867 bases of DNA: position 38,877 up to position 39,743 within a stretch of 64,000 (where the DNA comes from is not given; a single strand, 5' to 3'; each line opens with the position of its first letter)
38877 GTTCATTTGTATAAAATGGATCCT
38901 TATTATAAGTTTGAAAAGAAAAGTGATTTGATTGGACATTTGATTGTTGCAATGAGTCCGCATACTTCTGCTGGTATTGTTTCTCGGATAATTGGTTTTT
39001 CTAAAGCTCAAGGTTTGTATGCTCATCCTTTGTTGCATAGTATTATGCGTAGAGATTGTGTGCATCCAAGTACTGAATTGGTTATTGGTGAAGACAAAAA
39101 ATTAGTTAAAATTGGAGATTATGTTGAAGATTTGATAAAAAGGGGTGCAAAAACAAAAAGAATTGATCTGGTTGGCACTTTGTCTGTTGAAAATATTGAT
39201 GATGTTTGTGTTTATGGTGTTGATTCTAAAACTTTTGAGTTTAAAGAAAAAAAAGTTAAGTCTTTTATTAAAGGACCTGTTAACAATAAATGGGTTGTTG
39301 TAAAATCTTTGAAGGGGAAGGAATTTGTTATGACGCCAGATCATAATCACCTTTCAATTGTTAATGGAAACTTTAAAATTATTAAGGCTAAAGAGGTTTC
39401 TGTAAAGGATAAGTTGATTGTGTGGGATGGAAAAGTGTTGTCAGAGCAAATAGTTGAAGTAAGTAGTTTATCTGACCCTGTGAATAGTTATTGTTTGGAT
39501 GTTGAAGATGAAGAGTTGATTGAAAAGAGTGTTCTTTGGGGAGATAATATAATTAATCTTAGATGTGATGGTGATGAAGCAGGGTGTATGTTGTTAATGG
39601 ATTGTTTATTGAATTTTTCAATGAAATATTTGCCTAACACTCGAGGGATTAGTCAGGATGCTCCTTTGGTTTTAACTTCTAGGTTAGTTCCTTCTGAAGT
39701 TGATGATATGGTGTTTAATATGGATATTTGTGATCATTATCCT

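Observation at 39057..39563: Hint/intein-like insertion in the PolD DP2 catalytic CDGDE motif with a non-canonical C-terminal junction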

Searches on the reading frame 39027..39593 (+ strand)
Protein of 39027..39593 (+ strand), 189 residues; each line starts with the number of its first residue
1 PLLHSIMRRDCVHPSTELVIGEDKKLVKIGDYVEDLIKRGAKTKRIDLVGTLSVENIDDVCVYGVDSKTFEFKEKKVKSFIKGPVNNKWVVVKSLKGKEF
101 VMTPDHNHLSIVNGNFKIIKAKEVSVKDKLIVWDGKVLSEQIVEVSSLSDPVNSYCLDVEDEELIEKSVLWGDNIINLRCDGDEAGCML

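Call 3: search_protein_families(library=pfam, proteins=[window:39057-39563:+], max_evalue=1)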
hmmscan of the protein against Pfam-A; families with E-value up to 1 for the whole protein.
window:39057-39563:+ (169 aa): 3 families
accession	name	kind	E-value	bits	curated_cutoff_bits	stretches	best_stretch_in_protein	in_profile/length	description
PF14890.11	Intein_splicing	-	2.8e-07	30.9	35.8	1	24-122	17-94/155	Intein splicing domain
PF07591.16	PT-HINT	-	0.0027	18.4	27.7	1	52-151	20-116/137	Pretoxin HINT domain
PF12636.12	DUF3781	-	0.045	14.1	27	1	58-112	19-72/72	Protein of unknown function (DUF3781)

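Call 4: search_solved_structures(query=window:39057-39563:+, max_evalue=10, show_alignments=3)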
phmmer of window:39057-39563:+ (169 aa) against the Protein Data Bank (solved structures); distinct sequences matched with E-value up to 10: 17.
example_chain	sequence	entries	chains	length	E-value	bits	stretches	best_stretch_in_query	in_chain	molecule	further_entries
6rpq_A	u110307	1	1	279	1.8e-08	37.7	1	4-150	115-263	Ubiquitin-like protein SMT3,1108aa long hypothetical cell division control protein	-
6rpp_A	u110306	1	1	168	3.9e-07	33.4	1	4-137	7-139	Cell division control protein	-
2lcj_A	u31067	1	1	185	0.00048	23.3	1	49-156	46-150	Pab polC intein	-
5o9i_A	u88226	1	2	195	0.0094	19.1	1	13-122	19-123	Transcription initiation factor IIB,Transcription initiation factor IIB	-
2cw7_A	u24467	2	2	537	0.069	16.3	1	15-118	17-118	Endonuclease PI-PkoII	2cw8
9hth_A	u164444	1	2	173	0.077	16.2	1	54-124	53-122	DNA-directed DNA polymerase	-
5oow_A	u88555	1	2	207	0.44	13.7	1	17-71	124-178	Chaperone protein DnaK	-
7n46_A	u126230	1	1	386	0.62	13.2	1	17-71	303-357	Chaperone protein DnaK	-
1dkg_D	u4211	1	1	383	0.63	13.2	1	17-71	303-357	MOLECULAR CHAPERONE DNAK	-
7rax_A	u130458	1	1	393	0.63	13.2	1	17-71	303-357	Chaperone protein DnaK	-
5d4f_A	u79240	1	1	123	0.64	13.2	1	11-60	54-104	Glyoxalase/bleomycin resistance protein/dioxygenase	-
5c4p_A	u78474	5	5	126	0.67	13.1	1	11-60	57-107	Glyoxalase/bleomycin resistance protein/dioxygenase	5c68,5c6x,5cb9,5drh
7kzu_A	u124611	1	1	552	1.2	12.3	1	18-71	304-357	Chaperone protein DnaK fused with substrate peptide,Chaperone protein DnaK fused with subs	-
7kru_B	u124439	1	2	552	1.2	12.3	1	18-71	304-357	Chaperone protein DnaK fused with substrate peptide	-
7krv_B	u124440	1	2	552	1.2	12.3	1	18-71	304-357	Chaperone protein DnaK fused with substrate peptide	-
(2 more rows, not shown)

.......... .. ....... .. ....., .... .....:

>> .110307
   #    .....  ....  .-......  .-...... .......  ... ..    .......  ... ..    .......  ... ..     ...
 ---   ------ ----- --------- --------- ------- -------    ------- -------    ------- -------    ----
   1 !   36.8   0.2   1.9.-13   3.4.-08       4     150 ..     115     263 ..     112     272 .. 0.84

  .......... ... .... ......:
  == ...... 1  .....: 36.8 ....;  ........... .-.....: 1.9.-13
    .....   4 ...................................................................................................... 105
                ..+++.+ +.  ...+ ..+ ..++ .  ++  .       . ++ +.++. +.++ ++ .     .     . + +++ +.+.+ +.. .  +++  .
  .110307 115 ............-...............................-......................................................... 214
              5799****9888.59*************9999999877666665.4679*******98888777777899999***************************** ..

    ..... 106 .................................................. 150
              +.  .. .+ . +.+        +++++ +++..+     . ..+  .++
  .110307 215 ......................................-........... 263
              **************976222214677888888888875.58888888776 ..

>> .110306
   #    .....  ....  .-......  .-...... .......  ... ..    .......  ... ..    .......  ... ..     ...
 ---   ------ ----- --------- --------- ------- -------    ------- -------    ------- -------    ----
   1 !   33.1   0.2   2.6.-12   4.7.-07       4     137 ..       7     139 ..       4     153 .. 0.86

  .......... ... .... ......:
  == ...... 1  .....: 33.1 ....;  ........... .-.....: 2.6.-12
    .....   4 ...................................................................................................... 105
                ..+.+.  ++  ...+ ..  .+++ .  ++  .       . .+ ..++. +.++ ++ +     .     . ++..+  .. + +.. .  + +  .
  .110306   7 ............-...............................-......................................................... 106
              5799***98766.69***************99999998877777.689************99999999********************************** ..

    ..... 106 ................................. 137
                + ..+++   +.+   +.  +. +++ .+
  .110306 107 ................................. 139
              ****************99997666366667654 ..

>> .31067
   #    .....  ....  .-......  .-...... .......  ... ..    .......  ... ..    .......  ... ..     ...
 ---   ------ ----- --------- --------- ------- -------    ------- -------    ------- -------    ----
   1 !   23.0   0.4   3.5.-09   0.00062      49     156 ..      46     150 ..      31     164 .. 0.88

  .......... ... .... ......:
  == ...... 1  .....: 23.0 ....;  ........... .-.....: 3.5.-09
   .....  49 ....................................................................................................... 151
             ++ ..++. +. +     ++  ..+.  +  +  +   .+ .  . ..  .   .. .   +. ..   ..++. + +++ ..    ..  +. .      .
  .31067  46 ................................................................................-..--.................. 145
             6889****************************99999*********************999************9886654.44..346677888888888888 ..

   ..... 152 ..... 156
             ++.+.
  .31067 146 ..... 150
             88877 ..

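Call 15: find_related_loci(query=window:39057-39563:+, collection=genome_contigs, flank=6000)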
Query window:39057-39563:+ (169 aa) in genome_contigs; peptide patterns used: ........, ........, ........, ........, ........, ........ (x = any residue, [..] = any of these).
255 stretches matched a pattern; 1 encode a relative of the query (tblastn E <= 1e-3); 1 distinct loci.
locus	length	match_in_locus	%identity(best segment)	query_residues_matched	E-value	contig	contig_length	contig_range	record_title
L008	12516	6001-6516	77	1-169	2e-81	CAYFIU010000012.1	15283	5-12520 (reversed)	MAG TPA_asm: Candidatus Woesearchaeota archaeon isolate ERP003628_co1_89 genome assembly, contig: NODE_2069_length_15283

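Call 23: search_protein_representatives(protein=window:39027-39593:+)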
Query: 189 residues. Proteins with E-value up to 0.001 (for the whole library): 48; up to 1e-10: 17; up to 1e-30: 2. The best 48 are listed.
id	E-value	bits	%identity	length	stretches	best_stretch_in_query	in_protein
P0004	1.3e-42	162.0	48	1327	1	1-189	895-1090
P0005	9.3e-40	152.7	42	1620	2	1-134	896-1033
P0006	1.1e-28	116.7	49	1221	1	1-134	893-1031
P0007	1.6e-26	109.6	34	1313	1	1-185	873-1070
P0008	1.1e-25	106.8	42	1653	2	1-130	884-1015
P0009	5.2e-24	101.4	41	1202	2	1-130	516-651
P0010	1.1e-23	100.3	48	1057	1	1-134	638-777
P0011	1.9e-22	96.3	37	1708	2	1-124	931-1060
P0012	8.1e-22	94.2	42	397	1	1-132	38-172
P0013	4.0e-21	92.0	42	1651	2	1-130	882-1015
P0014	1.3e-20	90.3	38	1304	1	1-189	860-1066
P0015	2.9e-20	89.2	37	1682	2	1-134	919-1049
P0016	1.1e-17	80.8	34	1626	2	1-124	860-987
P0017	3.3e-15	72.7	34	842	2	6-132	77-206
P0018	5.1e-12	62.3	34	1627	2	1-130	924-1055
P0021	1.6e-10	57.4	32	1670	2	1-128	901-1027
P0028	1.8e-07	47.5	36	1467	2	152-188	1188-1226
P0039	1.6e-05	41.1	28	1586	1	1-134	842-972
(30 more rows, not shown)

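Call 27: list_cluster_members(proteins=[P0018, P0021, P0028, P0008, P0013, P0016, P0011, P0015, P0005, P0004])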
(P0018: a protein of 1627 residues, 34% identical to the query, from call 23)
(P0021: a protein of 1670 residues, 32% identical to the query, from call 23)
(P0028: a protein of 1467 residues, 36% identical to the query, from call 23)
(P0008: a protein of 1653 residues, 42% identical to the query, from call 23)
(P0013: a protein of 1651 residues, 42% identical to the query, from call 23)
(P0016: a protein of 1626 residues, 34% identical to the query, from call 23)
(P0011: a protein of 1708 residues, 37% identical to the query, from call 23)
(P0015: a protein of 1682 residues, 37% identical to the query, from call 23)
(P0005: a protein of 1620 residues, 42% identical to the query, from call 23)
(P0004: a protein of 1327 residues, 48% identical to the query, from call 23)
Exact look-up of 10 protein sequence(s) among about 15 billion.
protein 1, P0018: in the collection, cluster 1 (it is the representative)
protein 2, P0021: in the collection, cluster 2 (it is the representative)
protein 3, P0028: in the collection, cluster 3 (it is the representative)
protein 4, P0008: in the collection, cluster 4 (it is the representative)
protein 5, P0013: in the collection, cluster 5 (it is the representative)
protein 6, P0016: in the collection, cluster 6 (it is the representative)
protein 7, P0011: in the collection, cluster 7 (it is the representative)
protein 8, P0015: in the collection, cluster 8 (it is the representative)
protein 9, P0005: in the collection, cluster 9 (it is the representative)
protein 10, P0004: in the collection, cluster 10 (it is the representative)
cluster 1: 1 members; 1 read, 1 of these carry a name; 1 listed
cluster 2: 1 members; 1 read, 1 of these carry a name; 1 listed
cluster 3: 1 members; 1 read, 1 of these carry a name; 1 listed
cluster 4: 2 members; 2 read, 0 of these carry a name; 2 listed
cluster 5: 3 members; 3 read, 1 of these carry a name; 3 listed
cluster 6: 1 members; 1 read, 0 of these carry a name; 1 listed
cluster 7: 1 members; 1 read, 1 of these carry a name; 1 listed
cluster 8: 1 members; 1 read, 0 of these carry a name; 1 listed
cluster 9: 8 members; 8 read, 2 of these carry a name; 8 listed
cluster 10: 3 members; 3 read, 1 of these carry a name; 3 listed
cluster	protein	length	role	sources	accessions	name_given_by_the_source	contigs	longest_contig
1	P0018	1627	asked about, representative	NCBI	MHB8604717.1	MAG: DNA polymerase II large subunit [Thermoplasmatota archaeon]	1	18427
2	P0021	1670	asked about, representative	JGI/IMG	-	DNA polymerase II large subunit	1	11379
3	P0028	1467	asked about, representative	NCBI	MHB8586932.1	MAG: DNA polymerase II large subunit [Thermoplasmatota archaeon]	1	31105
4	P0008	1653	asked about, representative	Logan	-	-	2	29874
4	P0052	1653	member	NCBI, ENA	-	-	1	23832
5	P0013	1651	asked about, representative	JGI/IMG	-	-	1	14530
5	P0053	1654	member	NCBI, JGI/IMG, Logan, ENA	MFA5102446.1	MAG: DNA polymerase II large subunit [Candidatus Thermoplasmatota archaeon]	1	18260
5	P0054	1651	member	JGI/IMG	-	-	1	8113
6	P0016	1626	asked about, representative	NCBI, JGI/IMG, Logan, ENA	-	-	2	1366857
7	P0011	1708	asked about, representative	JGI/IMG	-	DNA polymerase II large subunit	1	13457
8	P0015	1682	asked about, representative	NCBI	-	-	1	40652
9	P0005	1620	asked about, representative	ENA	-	-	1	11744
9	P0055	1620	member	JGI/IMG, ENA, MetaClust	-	\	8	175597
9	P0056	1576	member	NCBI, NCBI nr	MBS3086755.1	DNA polymerase II large subunit [Candidatus Pacearchaeota archaeon]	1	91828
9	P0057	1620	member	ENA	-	-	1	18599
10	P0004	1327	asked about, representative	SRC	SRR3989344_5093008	-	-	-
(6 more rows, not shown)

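Call 34: search_protein_families(library=pfam, proteins=[P0005, P0008, P0013, P0015, P0018, P0021], max_evalue=0.01)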
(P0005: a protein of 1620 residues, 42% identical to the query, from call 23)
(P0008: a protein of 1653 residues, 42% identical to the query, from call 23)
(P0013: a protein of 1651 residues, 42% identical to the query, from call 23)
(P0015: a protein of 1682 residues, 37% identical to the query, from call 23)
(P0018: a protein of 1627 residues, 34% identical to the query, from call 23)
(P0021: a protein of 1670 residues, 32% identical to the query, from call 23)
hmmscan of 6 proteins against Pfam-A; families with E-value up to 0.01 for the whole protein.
P0005 (1620 aa): 5 families
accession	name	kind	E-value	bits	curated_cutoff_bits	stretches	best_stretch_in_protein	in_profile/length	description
PF24844.1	PolC_DP2_central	-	4.6e-103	345.4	24.3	1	298-687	7-369/372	DNA polymerase II large subunit DP2, central domain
PF24846.1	PolC_DP2_cat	-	5.5e-93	311.6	24.3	2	729-906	7-177/299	DNA polymerase II large subunit DP2, catalytic domain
PF03833.19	PolC_DP2_N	-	2.7e-82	276.4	24.3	1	5-289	1-270/271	DNA polymerase II large subunit DP2, N-terminal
PF14528.11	LAGLIDADG_3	-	1.2e-10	41.9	22.5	1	1203-1259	5-62/82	LAGLIDADG-like domain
PF14890.11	Intein_splicing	-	1.3e-10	41.8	35.8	1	957-1352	19-141/155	Intein splicing domain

P0008 (1653 aa): 5 families
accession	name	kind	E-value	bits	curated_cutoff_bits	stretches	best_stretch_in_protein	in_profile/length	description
PF24844.1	PolC_DP2_central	-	5.9e-120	401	24.3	1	300-679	2-370/372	DNA polymerase II large subunit DP2, central domain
PF24846.1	PolC_DP2_cat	-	3.8e-118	394.3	24.3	2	716-894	6-177/299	DNA polymerase II large subunit DP2, catalytic domain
PF03833.19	PolC_DP2_N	-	2.3e-83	279.9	24.3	1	5-287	1-269/271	DNA polymerase II large subunit DP2, N-terminal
PF14528.11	LAGLIDADG_3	-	5.1e-17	62.3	22.5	2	1228-1315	4-77/82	LAGLIDADG-like domain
PF14890.11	Intein_splicing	-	1.1e-13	51.8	35.8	1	916-1393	12-152/155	Intein splicing domain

P0013 (1651 aa): 6 families
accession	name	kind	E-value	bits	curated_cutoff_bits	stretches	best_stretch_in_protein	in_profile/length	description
PF24846.1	PolC_DP2_cat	-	4.9e-141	469.4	24.3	2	720-918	5-207/299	DNA polymerase II large subunit DP2, catalytic domain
PF24844.1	PolC_DP2_central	-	9.3e-129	430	24.3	1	301-695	7-363/372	DNA polymerase II large subunit DP2, central domain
PF03833.19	PolC_DP2_N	-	1.3e-116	389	24.3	1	18-286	2-269/271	DNA polymerase II large subunit DP2, N-terminal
PF14890.11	Intein_splicing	-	1.4e-14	54.6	35.8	1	949-1383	24-142/155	Intein splicing domain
PF14528.11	LAGLIDADG_3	-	2.4e-13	50.6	22.5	1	1226-1315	4-79/82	LAGLIDADG-like domain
PF22912.2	zf-DPOE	-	0.0053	17.3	21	1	1566-1620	3-55/58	Zinc finger domain of DNA polymerase-epsilon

P0015 (1682 aa): 5 families
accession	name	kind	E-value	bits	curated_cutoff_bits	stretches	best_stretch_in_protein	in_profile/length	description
PF24844.1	PolC_DP2_central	-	2.7e-108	362.6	24.3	1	306-701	3-368/372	DNA polymerase II large subunit DP2, central domain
PF24846.1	PolC_DP2_cat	-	1.3e-103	346.6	24.3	2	752-938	7-187/299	DNA polymerase II large subunit DP2, catalytic domain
PF03833.19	PolC_DP2_N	-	5.2e-81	272.2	24.3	1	10-292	1-270/271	DNA polymerase II large subunit DP2, N-terminal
PF14528.11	LAGLIDADG_3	-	4.8e-18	65.6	22.5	2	1258-1310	5-56/82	LAGLIDADG-like domain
PF14890.11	Intein_splicing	-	3.7e-09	37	35.8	1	948-1412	11-142/155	Intein splicing domain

P0018 (1627 aa): 4 families
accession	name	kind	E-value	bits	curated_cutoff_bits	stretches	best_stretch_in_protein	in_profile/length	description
PF24846.1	PolC_DP2_cat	-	1.2e-137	458.3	24.3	2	762-936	5-179/299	DNA polymerase II large subunit DP2, catalytic domain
PF24844.1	PolC_DP2_central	-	1.3e-121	406.4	24.3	1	348-720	7-355/372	DNA polymerase II large subunit DP2, central domain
PF03833.19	PolC_DP2_N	-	4.8e-108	360.8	24.3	1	56-330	2-270/271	DNA polymerase II large subunit DP2, N-terminal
PF22912.2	zf-DPOE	-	0.0034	17.9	21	1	1540-1594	3-53/58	Zinc finger domain of DNA polymerase-epsilon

P0021 (1670 aa): 5 families
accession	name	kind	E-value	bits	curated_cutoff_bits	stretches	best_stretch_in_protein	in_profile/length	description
PF24846.1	PolC_DP2_cat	-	1.3e-135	451.6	24.3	2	739-919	5-185/299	DNA polymerase II large subunit DP2, catalytic domain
PF24844.1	PolC_DP2_central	-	1.2e-120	403.2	24.3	1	331-699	2-355/372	DNA polymerase II large subunit DP2, central domain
PF03833.19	PolC_DP2_N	-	4.6e-113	377.3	24.3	1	43-312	1-270/271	DNA polymerase II large subunit DP2, N-terminal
PF14528.11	LAGLIDADG_3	-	4e-09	37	22.5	1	1247-1288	9-52/82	LAGLIDADG-like domain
PF14890.11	Intein_splicing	-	5.8e-09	36.4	35.8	1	929-1399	10-142/155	Intein splicing domain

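Call 55: predict_structure(protein=window:39027-39593:+)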
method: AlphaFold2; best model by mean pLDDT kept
length: 189 residues; sequences in the alignment: 1
mean_pLDDT: 36.6   pTM: 0.24
mean pLDDT of the five models: 36.6, 33.4, 33.1, 30.2, 29.0
residues with pLDDT >= 90: 0; 70-90: 0; 50-70: 35; < 50: 154
segments of 3 or more residues with pLDDT < 50: 1-30, 32-150
pLDDT, mean of each block of 10 residues (from residue 1): 24 40 42 45 29 26 28 24 28 31 32 25 26 32 43 56 56 54 56
secondary structure, 60 per line:
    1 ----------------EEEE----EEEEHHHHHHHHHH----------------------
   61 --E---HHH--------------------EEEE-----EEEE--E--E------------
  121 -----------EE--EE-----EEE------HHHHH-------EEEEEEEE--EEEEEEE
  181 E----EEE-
elements in order: E17-20 E25-28 H29-38 E90-93 E99-102 E143-145 H152-156 E164-171 E174-181 E186-188

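Call 58: find_homologous_proteins(query=A2, max_evalue=0.001)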
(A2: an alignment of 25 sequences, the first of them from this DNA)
Query A2 (25 sequences) (169 aa, profile of the alignment): 2 proteins with E <= 0.001 among 3329 candidates.
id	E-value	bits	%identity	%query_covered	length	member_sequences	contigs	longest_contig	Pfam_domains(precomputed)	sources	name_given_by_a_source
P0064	5.9e-20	90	26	72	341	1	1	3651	PF24846.2,PF14890.12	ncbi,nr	ncbi:MAG TPA: hypothetical protein VHH36_09045, partial [Candidatus Thermoplasmatota archaeon]|nr:hy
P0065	3.2e-5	42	24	64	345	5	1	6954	PF24846.2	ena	-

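Call 66: predict_structure(alignment_id=A3)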
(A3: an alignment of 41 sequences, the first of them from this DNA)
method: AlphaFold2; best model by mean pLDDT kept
length: 179 residues; sequences in the alignment: 41
mean_pLDDT: 94.8   pTM: 0.89
mean pLDDT of the five models: 94.8, 94.7, 94.1, 94.1, 94.1
residues with pLDDT >= 90: 168; 70-90: 5; 50-70: 5; < 50: 1
segments of 3 or more residues with pLDDT < 50: none
pLDDT, mean of each block of 10 residues (from residue 1): 82 96 98 98 94 97 95 96 97 97 95 97 97 98 97 94 97 77
secondary structure, 60 per line:
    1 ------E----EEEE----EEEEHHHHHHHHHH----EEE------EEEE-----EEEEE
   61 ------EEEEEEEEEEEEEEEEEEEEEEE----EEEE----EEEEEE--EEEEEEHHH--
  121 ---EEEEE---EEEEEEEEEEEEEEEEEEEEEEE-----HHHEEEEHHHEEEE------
elements in order: E12-15 E20-23 H24-33 E38-40 E47-50 E56-60 E67-89 E94-97 E102-107 E110-115 E124-128 E132-154 E163-166 E170-173

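Call 68: fold_search(model_id=the predicted structure, library=pdb)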
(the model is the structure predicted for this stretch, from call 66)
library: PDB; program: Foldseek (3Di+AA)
matches with E <= 10: 680; with E <= 0.001: 69
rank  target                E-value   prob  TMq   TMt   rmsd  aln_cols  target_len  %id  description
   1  4o1s_A                3.0e-11  1.00  0.80  0.84   2.1       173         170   17  Crystal structure of TvoVMA intein (released 2014-03-19)
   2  6rpq                  4.1e-11  1.00  0.77  0.57   2.8       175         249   23  Crystal structure of PhoCDC21-1 intein (released 2019-08-14)
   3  6rpp                  1.6e-10  1.00  0.81  0.86   2.1       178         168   24  Crystal structure of PabCDC21-1 intein (released 2019-08-14)
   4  7oec                  2.6e-10  1.00  0.81  0.86   2.0       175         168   17  Crystal structure of an intein from a hyperthermophile (released 2021-05-26)
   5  4e2u                  5.3e-10  1.00  0.82  0.87   2.3       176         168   16  Crystal Structures of RadAmin intein from Pyrococcus horikoshii (released 2012-05-16)
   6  5o9i_B                1.2e-09  1.00  0.80  0.81   2.6       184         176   19  Crystal structure of transcription factor IIB Mvu mini-intein (released 2017-11-01)
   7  5o9i_A                1.3e-09  1.00  0.79  0.83   2.5       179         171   19  Crystal structure of transcription factor IIB Mvu mini-intein (released 2017-11-01)
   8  9hth_B                4.1e-09  1.00  0.78  0.81   2.5       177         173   17  Crystal structure of the fused, cysteine-less Aes123 PolB1 split intein (with S1A, N159A mutations) (released 2025-05-07)
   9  2lqm_MODEL_1_A        8.0e-09  1.00  0.80  0.82   2.5       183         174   16  Solution Structures of RadA intein from Pyrococcus horikoshii (released 2012-05-16)
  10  9hth_A                9.9e-09  1.00  0.78  0.82   2.5       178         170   17  Crystal structure of the fused, cysteine-less Aes123 PolB1 split intein (with S1A, N159A mutations) (released 2025-05-07)
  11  4e2t_A                1.1e-08  1.00  0.79  0.82   2.4       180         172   14  Crystal Structures of RadA intein from Pyrococcus horikoshii (released 2012-05-16)
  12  5bkh                  1.8e-08  1.00  0.47  0.49  16.6       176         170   18  The splicing activity and an alternative domain-swapped structure of the Pyrococcus horikoshii PolII mini-intein (released 2021-08-11)
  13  2jmz_MODEL_1_A        1.9e-08  1.00  0.82  0.80   2.2       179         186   15  Solution structure of a KlbA intein precursor from Methanococcus jannaschii (released 2007-07-10)
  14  6frh_B                1.9e-08  1.00  0.64  0.76   3.7       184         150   14  Crystal structure of Ssp DnaB Mini-Intein variant M86 (released 2019-01-30)
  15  6frh_A                2.5e-08  1.00  0.67  0.74   3.6       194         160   13  Crystal structure of Ssp DnaB Mini-Intein variant M86 (released 2019-01-30)
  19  2lcj_MODEL_1_A        4.6e-08  1.00  0.77  0.75   4.6       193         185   16  Solution NMR structure of Pab PolII Intein (released 2011-09-21)
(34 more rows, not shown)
